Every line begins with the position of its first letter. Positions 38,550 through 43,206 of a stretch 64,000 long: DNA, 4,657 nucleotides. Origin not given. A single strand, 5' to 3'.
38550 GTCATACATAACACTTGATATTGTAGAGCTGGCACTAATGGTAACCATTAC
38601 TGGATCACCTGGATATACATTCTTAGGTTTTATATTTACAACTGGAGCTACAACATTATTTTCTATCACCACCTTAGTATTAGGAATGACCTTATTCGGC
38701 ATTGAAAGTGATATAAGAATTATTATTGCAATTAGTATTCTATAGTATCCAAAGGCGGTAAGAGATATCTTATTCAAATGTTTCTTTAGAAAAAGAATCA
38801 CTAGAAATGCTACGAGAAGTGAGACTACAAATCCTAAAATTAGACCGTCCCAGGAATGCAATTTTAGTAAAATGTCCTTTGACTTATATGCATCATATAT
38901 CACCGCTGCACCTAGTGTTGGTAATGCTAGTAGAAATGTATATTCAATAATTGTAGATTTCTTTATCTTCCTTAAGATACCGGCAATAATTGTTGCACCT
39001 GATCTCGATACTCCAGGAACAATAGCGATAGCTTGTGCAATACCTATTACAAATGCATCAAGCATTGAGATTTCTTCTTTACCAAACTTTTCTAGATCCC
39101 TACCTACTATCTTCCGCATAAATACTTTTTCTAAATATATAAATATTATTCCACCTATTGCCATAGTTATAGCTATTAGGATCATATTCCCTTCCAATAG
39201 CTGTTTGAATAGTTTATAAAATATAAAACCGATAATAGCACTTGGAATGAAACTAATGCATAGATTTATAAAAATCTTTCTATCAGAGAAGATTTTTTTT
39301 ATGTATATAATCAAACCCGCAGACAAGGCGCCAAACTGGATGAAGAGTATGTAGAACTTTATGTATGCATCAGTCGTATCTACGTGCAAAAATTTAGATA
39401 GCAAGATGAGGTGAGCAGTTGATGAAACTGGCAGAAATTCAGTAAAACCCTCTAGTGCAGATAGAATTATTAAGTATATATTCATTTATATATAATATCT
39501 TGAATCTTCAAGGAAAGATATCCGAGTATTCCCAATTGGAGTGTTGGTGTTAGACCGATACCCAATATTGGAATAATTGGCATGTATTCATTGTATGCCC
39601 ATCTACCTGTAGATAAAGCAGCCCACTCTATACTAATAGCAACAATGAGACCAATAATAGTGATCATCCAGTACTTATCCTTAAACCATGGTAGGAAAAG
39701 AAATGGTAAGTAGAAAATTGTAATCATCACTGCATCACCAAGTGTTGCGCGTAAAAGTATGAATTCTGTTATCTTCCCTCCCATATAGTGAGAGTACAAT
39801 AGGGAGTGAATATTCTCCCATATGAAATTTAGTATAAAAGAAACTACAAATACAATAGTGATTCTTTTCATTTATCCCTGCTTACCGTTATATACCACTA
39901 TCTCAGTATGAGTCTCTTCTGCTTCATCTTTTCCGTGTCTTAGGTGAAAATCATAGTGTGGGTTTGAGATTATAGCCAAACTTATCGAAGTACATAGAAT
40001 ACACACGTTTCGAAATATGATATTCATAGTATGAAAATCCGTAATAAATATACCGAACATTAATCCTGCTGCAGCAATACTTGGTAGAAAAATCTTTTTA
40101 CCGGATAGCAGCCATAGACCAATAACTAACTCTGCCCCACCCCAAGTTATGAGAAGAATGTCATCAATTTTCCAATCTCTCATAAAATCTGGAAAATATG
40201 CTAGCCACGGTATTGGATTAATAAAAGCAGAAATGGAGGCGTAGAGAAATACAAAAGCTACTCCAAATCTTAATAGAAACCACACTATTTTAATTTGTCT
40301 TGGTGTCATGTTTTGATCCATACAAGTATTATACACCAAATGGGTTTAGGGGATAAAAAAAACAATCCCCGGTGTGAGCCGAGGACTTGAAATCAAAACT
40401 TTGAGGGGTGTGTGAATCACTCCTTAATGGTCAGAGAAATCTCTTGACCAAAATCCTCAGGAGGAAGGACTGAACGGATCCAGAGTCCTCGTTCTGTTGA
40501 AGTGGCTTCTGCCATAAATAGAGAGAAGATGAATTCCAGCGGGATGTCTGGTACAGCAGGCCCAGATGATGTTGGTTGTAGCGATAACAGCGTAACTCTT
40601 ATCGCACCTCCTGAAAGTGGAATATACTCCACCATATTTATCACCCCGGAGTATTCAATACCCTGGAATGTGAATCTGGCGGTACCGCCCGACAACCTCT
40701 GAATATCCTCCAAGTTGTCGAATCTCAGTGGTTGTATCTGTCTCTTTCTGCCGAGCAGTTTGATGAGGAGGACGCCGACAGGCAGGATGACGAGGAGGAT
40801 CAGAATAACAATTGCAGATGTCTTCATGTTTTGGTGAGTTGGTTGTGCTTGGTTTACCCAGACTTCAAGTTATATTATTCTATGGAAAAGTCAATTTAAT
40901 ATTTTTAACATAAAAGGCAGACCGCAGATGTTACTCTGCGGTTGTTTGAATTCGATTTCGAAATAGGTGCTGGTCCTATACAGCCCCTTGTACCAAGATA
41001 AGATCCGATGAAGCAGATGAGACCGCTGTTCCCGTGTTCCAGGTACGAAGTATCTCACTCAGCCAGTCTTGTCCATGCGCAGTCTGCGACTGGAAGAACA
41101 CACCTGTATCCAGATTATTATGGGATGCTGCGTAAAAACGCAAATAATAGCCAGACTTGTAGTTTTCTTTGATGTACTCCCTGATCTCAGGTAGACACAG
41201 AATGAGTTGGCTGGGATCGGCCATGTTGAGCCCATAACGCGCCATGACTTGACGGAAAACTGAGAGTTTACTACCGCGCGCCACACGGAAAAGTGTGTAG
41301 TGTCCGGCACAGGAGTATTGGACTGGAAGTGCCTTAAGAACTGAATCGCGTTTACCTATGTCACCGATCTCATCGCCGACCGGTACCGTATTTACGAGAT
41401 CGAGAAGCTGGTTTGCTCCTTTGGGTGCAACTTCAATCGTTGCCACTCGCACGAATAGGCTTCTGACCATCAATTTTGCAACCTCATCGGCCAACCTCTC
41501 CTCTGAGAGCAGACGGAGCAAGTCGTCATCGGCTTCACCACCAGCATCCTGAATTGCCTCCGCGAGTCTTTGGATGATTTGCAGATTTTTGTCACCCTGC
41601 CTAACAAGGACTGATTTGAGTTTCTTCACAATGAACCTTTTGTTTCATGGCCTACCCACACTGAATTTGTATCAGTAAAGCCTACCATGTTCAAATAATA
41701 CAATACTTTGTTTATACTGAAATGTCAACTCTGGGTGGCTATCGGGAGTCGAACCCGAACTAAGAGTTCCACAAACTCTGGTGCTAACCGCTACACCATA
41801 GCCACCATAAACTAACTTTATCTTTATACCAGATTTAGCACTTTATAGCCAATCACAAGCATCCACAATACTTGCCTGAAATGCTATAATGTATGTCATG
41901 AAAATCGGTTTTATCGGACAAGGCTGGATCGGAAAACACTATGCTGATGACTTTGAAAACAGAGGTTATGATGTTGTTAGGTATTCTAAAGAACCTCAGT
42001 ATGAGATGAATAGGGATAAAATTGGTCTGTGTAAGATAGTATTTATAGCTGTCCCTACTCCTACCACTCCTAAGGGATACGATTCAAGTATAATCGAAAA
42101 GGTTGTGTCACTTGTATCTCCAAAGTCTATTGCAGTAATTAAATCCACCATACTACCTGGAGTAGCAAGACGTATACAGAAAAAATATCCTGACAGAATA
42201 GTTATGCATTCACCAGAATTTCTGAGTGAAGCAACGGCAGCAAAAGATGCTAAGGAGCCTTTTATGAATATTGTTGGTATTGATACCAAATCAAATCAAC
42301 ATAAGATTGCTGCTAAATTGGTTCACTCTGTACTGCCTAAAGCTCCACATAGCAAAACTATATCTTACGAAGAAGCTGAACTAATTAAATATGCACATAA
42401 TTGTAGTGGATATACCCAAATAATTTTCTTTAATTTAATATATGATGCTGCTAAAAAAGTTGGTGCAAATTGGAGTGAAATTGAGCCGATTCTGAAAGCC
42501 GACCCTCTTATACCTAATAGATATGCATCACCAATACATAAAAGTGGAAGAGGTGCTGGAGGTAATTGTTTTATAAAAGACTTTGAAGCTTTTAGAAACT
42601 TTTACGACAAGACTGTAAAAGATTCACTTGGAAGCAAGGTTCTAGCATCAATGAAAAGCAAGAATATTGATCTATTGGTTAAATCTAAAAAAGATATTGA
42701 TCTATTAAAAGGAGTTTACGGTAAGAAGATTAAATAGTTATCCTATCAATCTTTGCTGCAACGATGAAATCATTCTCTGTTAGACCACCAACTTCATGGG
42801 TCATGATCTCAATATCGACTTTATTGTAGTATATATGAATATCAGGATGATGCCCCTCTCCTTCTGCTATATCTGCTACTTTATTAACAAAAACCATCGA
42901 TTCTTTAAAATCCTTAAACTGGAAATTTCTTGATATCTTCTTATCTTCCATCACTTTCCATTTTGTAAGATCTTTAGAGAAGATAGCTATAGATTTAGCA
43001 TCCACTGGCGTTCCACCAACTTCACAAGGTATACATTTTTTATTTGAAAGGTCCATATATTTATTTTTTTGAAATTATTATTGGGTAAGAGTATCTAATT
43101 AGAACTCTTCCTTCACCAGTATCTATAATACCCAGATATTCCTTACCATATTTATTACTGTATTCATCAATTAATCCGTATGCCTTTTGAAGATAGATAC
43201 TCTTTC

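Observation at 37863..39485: Undecaprenyl-diphosphatase (UppP/BacA) fused in-frame to an M23/LytM peptidoglycan endopeptidase domain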

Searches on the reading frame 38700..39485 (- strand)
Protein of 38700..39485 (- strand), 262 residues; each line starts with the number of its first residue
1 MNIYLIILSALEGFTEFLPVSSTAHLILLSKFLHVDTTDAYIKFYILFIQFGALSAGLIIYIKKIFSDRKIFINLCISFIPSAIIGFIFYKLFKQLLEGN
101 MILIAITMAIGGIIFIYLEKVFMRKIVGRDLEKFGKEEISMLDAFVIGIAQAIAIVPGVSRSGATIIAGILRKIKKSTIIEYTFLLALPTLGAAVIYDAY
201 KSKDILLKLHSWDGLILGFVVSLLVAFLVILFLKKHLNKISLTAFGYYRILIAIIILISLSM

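Call 20: find_homologous_proteins(query=window:38700-39485:-, max_evalue=1e-10)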
Query seq(262 aa) (262 aa): 7413 proteins with E <= 1e-10 among 8000 candidates; the best 120 are listed.
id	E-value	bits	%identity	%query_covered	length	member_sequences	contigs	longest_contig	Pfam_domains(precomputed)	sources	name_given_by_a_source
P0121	3.4e-103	363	66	98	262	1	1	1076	PF02673.25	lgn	-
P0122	1.2e-99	351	65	98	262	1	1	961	PF02673.25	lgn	-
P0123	2.7e-99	350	62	98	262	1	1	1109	PF02673.25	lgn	-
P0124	3.6e-99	350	64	98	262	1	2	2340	PF02673.25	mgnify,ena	mgnify:CR=1 FL=1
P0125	3.2e-98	347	64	99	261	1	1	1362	PF02673.25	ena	-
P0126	4.1e-98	346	63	98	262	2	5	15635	PF02673.25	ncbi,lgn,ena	ncbi:MAG: undecaprenyl-diphosphate phosphatase [Patescibacteria group bacterium]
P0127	4.1e-98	346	63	98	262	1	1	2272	PF02673.25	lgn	-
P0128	5.8e-98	346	62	98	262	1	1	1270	PF02673.25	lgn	-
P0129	7.4e-98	345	62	98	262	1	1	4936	PF02673.25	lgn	-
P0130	7.7e-98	345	64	98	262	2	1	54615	PF02673.25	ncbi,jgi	ncbi:MAG: undecaprenyl-diphosphate phosphatase [Candidatus Paceibacterota bacterium]|jgi:undecapreny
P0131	1.7e-97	344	62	98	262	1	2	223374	PF02673.25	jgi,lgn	jgi:undecaprenyl-diphosphatase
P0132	1.9e-97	344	64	99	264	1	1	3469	PF02673.25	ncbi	-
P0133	2.3e-97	344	62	98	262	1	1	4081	PF02673.25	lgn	-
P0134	8.4e-97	342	62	95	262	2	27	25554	PF02673.25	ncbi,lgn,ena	-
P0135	1.2e-96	341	61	98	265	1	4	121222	PF02673.25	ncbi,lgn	-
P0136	1.4e-96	341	61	99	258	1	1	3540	PF02673.25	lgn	-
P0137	1.9e-96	341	62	98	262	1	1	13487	PF02673.25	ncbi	-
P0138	2.0e-96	341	62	98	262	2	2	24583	PF02673.25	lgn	-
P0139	5.8e-96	339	60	98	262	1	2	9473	PF02673.25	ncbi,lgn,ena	-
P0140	6.6e-96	339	63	98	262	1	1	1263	PF02673.25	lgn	-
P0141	9.0e-96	339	61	98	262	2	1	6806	PF02673.25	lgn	-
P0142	9.2e-96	339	62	98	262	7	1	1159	PF02673.25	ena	-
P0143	1.1e-95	338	60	98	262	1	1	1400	PF02673.25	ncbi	-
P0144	1.3e-95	338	60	98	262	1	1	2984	PF02673.25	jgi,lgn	jgi:undecaprenyl-diphosphatase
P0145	2.2e-95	337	61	98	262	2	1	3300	PF02673.25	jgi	jgi:undecaprenyl-diphosphatase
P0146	3.0e-95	337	60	98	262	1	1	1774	PF02673.25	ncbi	-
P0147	3.5e-95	337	63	98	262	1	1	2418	PF02673.25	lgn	-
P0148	3.6e-95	337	62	99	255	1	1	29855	PF02673.25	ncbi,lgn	-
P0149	5.2e-95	336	59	98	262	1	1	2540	PF02673.25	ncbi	-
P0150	7.1e-95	336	63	98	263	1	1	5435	PF02673.25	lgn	-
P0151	1.0e-94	335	67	93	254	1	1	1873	PF02673.25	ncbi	-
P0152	1.1e-94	335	59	98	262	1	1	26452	PF02673.25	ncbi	-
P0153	1.9e-94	334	62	95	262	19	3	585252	PF02673.25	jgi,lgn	jgi:undecaprenyl-diphosphatase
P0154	1.9e-94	334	60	99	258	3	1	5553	PF02673.25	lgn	-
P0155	2.0e-94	334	61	99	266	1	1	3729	PF02673.25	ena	-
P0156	2.0e-94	334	60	98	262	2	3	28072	PF02673.25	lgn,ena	-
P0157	2.2e-94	334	60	99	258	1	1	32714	PF02673.25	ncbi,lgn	-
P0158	5.4e-94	333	62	99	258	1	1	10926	PF02673.25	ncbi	-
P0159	8.2e-94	332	61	98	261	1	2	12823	PF02673.25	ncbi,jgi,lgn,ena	-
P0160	8.5e-94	332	63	96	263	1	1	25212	PF02673.25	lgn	-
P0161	1.2e-93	332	60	98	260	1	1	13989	PF02673.25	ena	-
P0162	1.3e-93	332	64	98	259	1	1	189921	PF02673.25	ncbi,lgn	ncbi:MAG: undecaprenyl-diphosphate phosphatase [Patescibacteria group bacterium]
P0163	1.8e-93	331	61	95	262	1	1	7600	PF02673.25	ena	-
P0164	1.9e-93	331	62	99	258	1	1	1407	PF02673.25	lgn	-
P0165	2.8e-93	330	61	98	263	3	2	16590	PF02673.25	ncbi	-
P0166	3.1e-93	330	60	95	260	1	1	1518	PF02673.25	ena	-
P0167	3.4e-93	330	61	98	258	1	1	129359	PF02673.25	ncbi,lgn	-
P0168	4.1e-93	330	60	99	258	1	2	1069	PF02673.25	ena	-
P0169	4.1e-93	330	60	98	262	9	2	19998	PF02673.25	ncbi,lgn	-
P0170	4.4e-93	330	62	99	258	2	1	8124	PF02673.25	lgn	-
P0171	5.3e-93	329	62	99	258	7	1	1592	PF02673.25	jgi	jgi:undecaprenyl-diphosphatase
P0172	7.0e-93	329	61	99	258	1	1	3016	PF02673.25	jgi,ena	-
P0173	7.7e-93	329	65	95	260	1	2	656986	PF02673.25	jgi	jgi:undecaprenyl-diphosphatase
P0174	9.0e-93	329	62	98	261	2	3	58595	PF02673.25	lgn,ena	-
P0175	1.1e-92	328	63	95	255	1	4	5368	PF02673.25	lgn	-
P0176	1.1e-92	328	64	98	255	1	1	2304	PF02673.25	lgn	-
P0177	3.4e-92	327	60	98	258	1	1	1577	PF02673.25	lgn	-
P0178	4.4e-92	326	60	99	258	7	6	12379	PF02673.25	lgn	-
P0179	4.7e-92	326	62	99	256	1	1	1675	PF02673.25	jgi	jgi:undecaprenyl-diphosphatase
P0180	5.3e-92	326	60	99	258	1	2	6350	PF02673.25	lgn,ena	-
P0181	6.2e-92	326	63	95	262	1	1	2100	PF02673.25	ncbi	-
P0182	7.0e-92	326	60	98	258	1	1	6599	PF02673.25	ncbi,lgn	-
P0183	8.4e-92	326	58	98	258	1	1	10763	PF02673.25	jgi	jgi:undecaprenyl-diphosphatase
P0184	8.5e-92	326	60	99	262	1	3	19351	PF02673.25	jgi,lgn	jgi:undecaprenyl-diphosphatase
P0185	1.4e-91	325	59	98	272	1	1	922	PF02673.25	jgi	-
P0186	2.2e-91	324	61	99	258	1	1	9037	PF02673.25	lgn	-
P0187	2.3e-91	324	60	98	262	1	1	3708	PF02673.25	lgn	-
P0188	3.4e-91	324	59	99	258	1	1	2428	PF02673.25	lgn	-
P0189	3.9e-91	323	59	99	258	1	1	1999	PF02673.25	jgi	jgi:undecaprenyl-diphosphatase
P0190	4.3e-91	323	60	95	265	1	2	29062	PF02673.25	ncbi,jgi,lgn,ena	jgi:undecaprenyl-diphosphatase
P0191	4.4e-91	323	62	98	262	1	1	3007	PF02673.25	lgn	-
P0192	5.0e-91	323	60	98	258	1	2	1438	PF02673.25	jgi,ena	jgi:undecaprenyl-diphosphatase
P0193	5.9e-91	323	60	98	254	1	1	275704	PF02673.25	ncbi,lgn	ncbi:MAG: undecaprenyl-diphosphate phosphatase [Patescibacteria group bacterium]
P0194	8.9e-91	322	60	98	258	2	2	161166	PF02673.25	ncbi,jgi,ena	jgi:undecaprenyl-diphosphatase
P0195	1.1e-90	322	60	98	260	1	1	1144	PF02673.25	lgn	-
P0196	1.2e-90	322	60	95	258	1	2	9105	PF02673.25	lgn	-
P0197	1.7e-90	321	62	98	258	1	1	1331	PF02673.25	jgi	jgi:undecaprenyl-diphosphatase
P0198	1.8e-90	321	59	95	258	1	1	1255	PF02673.25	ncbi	-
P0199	1.9e-90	321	59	98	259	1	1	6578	PF02673.25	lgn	-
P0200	2.8e-90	321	61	98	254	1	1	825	PF02673.25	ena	-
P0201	3.7e-90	320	59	98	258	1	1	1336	PF02673.25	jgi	jgi:undecaprenyl-diphosphatase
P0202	4.4e-90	320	60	99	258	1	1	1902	PF02673.25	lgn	-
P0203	6.4e-90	319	60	97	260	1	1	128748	PF02673.25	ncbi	-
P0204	7.3e-90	319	61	95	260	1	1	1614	PF02673.25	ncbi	-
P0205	1.1e-89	319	59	99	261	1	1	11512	PF02673.25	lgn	-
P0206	2.1e-89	318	59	99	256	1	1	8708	PF02673.25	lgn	-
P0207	2.9e-89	317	59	99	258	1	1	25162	PF02673.25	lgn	-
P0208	3.5e-89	317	60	98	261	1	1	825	PF02673.25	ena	-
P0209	6.2e-89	316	58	99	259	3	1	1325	PF02673.25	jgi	jgi:undecaprenyl-diphosphatase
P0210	6.5e-89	316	59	98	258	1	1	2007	PF02673.25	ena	-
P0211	9.1e-89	316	58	98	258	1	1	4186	PF02673.25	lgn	-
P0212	9.9e-89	315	59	98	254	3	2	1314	PF02673.25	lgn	-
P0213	1.1e-88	315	59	100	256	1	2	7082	PF02673.25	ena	-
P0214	1.1e-88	315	59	98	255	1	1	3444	PF02673.25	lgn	-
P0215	1.6e-88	315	60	98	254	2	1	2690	PF02673.25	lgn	-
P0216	1.7e-88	315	58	95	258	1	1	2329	PF02673.25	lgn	-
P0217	1.9e-88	315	59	98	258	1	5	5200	PF02673.25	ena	-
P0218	1.9e-88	315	59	95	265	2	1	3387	PF02673.25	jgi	-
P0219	2.6e-88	314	60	98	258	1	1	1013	PF02673.25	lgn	-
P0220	5.3e-88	313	58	98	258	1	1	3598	PF02673.25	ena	-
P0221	5.4e-88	313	56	99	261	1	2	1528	PF02673.25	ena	-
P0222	5.5e-88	313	62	97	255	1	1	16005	PF02673.25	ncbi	-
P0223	8.6e-88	312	59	98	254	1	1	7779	PF02673.25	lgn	-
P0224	1.1e-87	312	59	100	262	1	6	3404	PF02673.25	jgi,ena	-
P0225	1.6e-87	312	58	99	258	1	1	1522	PF02673.25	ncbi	-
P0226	1.6e-87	312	58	98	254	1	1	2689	PF02673.25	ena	-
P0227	1.6e-87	312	60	95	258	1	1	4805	PF02673.25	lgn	-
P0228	1.7e-87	311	58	98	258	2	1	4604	PF02673.25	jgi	jgi:undecaprenyl-diphosphatase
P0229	2.4e-87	311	59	99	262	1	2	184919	PF02673.25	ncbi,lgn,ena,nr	ncbi:MAG: Undecaprenyl-diphosphatase [Parcubacteria group bacterium Gr01-1014_46]|nr:MAG: Undecapren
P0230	2.5e-87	311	60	98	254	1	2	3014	PF02673.25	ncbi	-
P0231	2.5e-87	311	60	99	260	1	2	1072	PF02673.25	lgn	-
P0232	3.1e-87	311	55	99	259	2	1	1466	PF02673.25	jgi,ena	-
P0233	3.2e-87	311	59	99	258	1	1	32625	PF02673.25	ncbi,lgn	-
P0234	3.2e-87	311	57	99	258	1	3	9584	PF02673.25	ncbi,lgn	-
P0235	5.7e-87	310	58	99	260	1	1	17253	PF02673.25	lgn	-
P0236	8.5e-87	309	58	98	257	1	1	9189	PF02673.25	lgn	-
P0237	1.1e-86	309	58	99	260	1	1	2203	PF02673.25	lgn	-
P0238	1.6e-86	308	58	98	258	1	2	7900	PF02673.25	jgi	jgi:undecaprenyl-diphosphatase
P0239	2.3e-86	308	60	99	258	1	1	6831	PF02673.25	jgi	-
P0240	2.6e-86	308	59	99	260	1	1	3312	PF02673.25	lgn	-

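Call 65: search_solved_structures(query=window:38700-39485:-, max_evalue=0.00001, show_alignments=1)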
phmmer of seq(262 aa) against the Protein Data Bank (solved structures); distinct sequences matched with E-value up to 0.00001: 2.
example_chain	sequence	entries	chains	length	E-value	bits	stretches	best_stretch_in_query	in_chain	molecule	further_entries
5oon_A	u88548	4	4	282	2.3e-27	99.7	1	6-257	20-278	Undecaprenyl-diphosphatase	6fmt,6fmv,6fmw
6cb2_A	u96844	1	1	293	2.8e-27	99.5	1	6-257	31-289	Undecaprenyl-diphosphatase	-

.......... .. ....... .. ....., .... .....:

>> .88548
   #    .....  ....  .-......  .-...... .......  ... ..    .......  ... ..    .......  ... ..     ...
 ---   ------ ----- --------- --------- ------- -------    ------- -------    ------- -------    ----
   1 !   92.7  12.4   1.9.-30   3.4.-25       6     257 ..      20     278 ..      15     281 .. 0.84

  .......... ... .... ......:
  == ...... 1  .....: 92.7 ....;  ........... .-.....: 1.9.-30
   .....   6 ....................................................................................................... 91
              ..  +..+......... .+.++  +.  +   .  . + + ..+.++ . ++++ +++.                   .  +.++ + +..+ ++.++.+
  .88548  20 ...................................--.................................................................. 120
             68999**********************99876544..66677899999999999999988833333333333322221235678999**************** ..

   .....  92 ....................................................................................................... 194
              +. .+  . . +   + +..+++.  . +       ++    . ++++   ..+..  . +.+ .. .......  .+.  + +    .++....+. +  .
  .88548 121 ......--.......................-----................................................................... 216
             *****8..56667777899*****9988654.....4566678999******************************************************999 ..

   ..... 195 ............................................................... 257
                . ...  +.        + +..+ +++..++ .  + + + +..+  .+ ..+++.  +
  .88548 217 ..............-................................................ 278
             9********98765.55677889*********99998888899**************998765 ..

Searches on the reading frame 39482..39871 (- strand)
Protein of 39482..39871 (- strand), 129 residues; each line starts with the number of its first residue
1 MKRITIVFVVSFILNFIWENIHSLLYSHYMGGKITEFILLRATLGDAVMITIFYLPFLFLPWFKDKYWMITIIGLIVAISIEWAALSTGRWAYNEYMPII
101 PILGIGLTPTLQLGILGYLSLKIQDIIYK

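Call 36: search_protein_families(library=pfam, proteins=[window:39482-39871:-], max_evalue=1)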
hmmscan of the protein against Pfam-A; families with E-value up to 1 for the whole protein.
window:39482-39871:- (129 aa): 1 family
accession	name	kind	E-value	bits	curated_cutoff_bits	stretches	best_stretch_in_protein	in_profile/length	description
PF12730.13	ABC2_membrane_4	-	0.034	14.6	27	1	5-79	102-177/179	ABC-2 family transporter protein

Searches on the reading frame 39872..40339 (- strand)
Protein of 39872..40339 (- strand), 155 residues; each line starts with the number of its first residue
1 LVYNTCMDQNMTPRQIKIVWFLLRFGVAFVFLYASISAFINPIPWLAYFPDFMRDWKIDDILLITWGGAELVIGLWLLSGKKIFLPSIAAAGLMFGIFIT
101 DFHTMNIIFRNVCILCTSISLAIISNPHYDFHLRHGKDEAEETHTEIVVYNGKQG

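Call 36: search_protein_families(library=pfam, proteins=[window:39872-40339:-], max_evalue=1)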
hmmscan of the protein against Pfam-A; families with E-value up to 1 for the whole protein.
window:39872-40339:- (155 aa): 4 families
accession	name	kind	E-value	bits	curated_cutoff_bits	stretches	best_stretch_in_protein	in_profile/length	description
PF07681.17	DoxX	-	6.1e-05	24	23.6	1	20-99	2-81/85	DoxX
PF07291.16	MauE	-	0.00064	20.5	27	1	18-102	3-86/128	Methylamine utilisation protein MauE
PF13781.11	DoxX_3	-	0.13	13.2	25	1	60-99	35-74/102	DoxX-like family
PF21695.3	GlnR_1st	-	0.23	11.8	27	1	53-75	85-107/111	Transcription regulator GlnR, N-terminal domain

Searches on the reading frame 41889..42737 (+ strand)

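Call 72: search_protein_families(library=pfam, proteins=[window:41889-42737:+], max_evalue=0.001)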
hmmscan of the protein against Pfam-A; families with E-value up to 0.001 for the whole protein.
window:41889-42737:+ (282 aa): 2 families
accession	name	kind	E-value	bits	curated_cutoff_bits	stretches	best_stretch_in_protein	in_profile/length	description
PF03721.20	UDPG_MGDP_dh_N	-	2.4e-13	50.5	27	1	44-138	73-182/187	UDP-glucose/GDP-mannose dehydrogenase family, NAD binding domain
PF00984.24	UDPG_MGDP_dh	-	3.4e-13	50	25.4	1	161-241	1-77/94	UDP-glucose/GDP-mannose dehydrogenase family, central domain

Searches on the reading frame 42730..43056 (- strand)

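Call 72: search_protein_families(library=pfam, proteins=[window:42730-43056:-], max_evalue=0.001)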
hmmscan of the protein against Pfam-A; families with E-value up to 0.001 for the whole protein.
window:42730-43056:- (108 aa): 1 family
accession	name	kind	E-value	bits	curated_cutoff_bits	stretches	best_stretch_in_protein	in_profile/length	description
PF01329.24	Pterin_4a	-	1.1e-31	109.2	26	1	18-106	3-91/91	Pterin 4 alpha carbinolamine dehydratase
